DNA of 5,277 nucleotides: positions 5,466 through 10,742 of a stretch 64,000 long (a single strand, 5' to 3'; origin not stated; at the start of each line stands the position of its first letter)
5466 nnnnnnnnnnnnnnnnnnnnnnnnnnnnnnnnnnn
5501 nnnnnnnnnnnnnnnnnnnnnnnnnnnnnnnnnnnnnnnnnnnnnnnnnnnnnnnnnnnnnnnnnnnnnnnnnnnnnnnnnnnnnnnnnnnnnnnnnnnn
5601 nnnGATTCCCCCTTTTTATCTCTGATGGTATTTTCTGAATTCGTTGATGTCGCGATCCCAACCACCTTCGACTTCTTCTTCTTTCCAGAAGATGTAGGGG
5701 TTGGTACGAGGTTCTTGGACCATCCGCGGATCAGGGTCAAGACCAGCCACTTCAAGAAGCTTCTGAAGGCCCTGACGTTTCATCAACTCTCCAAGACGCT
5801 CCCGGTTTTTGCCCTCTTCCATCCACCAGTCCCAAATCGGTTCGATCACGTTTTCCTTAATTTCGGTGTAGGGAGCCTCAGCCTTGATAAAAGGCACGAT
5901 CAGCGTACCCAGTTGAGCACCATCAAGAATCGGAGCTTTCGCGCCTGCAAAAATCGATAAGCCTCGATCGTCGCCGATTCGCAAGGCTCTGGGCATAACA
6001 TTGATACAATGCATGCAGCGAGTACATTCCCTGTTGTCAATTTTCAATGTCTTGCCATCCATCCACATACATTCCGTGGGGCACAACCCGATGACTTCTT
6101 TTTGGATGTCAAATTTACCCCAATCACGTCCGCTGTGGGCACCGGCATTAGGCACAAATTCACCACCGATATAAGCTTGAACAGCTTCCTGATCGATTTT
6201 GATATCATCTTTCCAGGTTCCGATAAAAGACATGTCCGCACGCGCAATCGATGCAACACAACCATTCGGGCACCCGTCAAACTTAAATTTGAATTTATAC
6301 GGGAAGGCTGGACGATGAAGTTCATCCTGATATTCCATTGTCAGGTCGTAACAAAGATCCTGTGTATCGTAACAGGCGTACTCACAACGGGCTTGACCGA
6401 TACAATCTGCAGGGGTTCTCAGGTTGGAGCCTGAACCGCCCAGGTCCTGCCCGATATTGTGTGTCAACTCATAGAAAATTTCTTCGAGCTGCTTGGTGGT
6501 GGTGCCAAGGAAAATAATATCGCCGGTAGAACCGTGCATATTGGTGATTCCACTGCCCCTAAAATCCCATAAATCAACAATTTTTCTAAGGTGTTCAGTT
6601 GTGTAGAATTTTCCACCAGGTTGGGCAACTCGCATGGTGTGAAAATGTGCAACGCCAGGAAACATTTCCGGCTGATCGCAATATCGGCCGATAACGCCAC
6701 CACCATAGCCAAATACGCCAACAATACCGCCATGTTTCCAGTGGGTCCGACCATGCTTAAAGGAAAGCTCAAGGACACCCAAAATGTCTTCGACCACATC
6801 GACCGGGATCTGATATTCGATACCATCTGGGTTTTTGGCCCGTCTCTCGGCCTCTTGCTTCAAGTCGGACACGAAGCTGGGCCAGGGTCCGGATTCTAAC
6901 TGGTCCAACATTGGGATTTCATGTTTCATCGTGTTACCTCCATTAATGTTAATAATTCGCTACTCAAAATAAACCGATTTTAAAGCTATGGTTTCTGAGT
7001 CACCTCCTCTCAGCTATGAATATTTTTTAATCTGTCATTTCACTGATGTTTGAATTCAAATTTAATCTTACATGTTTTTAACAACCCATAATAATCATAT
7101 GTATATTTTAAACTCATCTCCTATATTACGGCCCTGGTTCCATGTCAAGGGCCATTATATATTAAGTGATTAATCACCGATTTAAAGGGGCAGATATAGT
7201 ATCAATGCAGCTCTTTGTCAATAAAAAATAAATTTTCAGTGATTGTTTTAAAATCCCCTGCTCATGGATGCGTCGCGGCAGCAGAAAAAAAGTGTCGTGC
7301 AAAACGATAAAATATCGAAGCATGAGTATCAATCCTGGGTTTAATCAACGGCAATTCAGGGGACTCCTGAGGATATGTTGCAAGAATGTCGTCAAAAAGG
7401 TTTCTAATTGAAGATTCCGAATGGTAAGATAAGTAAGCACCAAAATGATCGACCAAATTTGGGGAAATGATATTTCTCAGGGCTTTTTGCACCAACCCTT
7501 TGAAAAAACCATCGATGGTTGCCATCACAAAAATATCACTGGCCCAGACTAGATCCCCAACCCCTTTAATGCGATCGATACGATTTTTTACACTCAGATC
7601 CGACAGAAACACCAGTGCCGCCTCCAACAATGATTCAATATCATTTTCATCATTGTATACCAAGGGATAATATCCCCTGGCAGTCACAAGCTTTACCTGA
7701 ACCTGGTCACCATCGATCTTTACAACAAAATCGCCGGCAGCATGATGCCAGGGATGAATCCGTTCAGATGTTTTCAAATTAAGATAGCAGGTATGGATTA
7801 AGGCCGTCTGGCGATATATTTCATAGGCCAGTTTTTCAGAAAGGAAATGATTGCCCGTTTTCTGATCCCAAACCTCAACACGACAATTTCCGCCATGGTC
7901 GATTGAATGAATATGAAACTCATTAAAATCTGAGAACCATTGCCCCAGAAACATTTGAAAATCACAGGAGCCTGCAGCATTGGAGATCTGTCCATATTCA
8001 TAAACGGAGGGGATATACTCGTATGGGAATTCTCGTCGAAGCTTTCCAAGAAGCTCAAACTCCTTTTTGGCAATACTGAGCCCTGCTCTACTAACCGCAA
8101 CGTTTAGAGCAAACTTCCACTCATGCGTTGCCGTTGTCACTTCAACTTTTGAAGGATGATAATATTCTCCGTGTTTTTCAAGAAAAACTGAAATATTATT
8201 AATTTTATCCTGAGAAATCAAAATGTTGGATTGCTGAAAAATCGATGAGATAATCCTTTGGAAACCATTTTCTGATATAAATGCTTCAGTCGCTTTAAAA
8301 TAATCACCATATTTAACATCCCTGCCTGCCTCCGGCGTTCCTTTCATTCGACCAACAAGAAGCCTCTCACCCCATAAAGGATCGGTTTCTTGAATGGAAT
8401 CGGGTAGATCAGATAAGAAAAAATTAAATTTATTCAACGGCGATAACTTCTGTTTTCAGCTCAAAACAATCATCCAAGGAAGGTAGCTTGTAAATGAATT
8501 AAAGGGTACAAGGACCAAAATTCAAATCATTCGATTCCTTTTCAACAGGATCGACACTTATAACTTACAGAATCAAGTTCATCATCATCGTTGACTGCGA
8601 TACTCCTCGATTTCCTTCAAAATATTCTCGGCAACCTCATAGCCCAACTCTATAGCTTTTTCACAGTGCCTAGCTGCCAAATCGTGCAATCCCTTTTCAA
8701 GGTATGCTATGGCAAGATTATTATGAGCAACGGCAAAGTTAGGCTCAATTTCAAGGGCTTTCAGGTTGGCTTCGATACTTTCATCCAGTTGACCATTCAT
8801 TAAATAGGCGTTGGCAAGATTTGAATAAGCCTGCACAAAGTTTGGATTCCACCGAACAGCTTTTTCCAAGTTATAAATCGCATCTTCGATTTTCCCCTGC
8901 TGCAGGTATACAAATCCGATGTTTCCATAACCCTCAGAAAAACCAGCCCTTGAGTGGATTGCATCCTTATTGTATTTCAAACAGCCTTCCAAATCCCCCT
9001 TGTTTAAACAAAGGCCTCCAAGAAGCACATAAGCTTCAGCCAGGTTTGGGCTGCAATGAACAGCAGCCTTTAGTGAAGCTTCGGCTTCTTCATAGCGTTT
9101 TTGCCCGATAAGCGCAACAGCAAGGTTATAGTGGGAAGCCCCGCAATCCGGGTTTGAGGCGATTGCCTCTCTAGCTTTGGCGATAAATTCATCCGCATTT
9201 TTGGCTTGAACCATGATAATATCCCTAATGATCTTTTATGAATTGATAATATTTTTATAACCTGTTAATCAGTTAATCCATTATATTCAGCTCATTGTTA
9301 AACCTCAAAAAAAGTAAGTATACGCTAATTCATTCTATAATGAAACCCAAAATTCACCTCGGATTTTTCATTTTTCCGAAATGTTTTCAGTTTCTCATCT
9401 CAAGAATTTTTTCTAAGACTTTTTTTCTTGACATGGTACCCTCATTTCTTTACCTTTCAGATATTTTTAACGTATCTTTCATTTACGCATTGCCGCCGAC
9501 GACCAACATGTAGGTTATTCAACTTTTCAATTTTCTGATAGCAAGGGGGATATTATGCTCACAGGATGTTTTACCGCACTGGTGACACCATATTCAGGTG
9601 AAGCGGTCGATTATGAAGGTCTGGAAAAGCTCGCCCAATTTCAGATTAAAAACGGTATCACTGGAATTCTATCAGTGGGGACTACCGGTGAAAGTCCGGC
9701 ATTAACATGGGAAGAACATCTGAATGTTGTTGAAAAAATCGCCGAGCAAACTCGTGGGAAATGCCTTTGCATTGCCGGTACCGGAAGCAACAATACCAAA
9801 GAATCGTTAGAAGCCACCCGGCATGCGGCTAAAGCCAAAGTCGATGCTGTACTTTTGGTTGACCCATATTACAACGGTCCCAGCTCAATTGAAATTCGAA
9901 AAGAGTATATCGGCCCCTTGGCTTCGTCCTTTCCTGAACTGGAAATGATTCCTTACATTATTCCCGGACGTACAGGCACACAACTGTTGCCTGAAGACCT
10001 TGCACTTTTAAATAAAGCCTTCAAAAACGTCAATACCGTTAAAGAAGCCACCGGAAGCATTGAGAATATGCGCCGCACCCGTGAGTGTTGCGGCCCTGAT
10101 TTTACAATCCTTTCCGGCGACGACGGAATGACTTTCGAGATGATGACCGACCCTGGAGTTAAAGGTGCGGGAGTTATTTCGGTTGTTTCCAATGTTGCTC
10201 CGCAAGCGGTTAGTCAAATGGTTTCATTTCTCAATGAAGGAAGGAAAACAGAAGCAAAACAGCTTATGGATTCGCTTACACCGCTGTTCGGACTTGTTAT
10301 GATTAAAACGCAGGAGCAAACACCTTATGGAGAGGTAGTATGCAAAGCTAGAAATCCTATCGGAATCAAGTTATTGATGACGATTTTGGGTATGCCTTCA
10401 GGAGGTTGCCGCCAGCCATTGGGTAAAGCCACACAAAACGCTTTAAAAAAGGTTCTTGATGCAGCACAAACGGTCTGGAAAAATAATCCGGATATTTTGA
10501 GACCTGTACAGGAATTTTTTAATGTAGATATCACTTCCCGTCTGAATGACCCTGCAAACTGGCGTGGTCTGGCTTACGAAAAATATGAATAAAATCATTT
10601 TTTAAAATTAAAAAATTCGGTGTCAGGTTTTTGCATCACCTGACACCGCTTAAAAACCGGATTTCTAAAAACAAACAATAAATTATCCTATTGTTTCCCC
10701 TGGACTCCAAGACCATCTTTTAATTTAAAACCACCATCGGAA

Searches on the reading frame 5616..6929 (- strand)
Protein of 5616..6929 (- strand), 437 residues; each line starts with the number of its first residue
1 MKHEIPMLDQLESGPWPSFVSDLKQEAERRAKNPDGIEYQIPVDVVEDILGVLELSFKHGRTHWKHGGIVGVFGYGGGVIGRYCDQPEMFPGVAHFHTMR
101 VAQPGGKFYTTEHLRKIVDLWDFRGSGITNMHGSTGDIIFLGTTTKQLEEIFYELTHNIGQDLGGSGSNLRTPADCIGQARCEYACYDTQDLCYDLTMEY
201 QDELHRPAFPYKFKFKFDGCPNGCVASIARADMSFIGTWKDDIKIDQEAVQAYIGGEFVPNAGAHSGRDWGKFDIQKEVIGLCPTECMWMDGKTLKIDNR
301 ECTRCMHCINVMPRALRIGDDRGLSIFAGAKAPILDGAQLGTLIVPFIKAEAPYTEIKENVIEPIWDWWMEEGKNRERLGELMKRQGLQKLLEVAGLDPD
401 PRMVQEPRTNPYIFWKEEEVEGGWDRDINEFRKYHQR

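Call 83: search_protein_families(library=ncbifam, proteins=[window:5616-6929:-], max_evalue=1e-40)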
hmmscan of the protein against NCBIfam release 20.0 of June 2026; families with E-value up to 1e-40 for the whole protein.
window:5616-6929:- (437 aa): 1 family
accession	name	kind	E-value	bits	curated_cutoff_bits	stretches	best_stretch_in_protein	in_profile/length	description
TIGR02064.1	dsrA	equivalog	1.9e-185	616.5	392.85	1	8-430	1-402/402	dissimilatory-type sulfite reductase subunit alpha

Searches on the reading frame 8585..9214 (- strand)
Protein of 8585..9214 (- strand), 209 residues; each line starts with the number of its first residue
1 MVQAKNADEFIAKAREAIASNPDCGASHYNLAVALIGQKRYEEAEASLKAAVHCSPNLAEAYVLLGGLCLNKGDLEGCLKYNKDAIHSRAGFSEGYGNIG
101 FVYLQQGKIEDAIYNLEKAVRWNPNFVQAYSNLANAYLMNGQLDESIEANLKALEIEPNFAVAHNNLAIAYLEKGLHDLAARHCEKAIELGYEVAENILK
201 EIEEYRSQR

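Call 83: search_protein_families(library=ncbifam, proteins=[window:8585-9214:-], max_evalue=1e-40)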
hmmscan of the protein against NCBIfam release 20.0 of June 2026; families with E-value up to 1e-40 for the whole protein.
window:8585-9214:- (209 aa): 0 families

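Call 87: search_protein_families(library=ncbifam, proteins=[window:8585-9214:-], max_evalue=1e-15)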
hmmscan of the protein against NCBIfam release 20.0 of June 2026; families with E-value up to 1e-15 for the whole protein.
window:8585-9214:- (209 aa): 4 families
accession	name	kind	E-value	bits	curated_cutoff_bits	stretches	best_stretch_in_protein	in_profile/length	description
NF040959.1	MamA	equivalog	1.1e-24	87.1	200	0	102-190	114-202/204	magnetosome protein MamA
TIGR02917.1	PEP_TPR_lipo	equivalog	2e-22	78.9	312.2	0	8-145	210-347/899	XrtA/PEP-CTERM system TPR-repeat protein PrsT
TIGR02521.1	type_IV_pilW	equivalog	2.3e-22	79.7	154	0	94-166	32-104/234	type IV pilus biogenesis/stability protein PilW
NF033762.1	social_mot_Tgl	equivalog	1.3e-18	67.3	225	0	6-113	81-190/252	social motility TPR repeat lipoprotein Tgl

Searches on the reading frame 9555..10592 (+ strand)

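Call 46: search_protein_families(library=ncbifam, proteins=[window:9555-10592:+], max_evalue=0.00001)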
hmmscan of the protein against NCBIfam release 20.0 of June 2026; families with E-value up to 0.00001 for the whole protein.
window:9555-10592:+ (345 aa): 7 families
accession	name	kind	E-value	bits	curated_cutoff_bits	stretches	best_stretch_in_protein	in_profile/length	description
TIGR00674.1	dapA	equivalog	5e-66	222.5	206.15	1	5-303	2-282/286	4-hydroxy-tetrahydrodipicolinate synthase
TIGR02313.1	HpaI-NOT-DapA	exception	1.6e-44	151.9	396.7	1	3-302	2-284/294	2,4-dihydroxyhept-2-ene-1,7-dioic acid aldolase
NF003164.0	PRK04147.1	equivalog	4.6e-32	111.5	281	1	2-307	4-290/294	N-acetylneuraminate lyase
TIGR00683.1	nanA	equivalog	1e-27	97.3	382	1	2-306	1-287/293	N-acetylneuraminate lyase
NF002958.0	PRK03620.1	subfamily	1.4e-19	70.1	278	1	10-300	19-292/307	5-dehydro-4-deoxyglucarate dehydratase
NF040954.1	Arch_KDGaldase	equivalog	4.6e-17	62.3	390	1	7-242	5-229/288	bifunctional 2-dehydro-3-deoxy-phosphogluconate/2-dehydro-3-deoxy-6-phosphogalactonate aldolase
TIGR03249.1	KdgD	equivalog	5.3e-16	58.6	373.95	1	9-300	16-291/299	5-dehydro-4-deoxyglucarate dehydratase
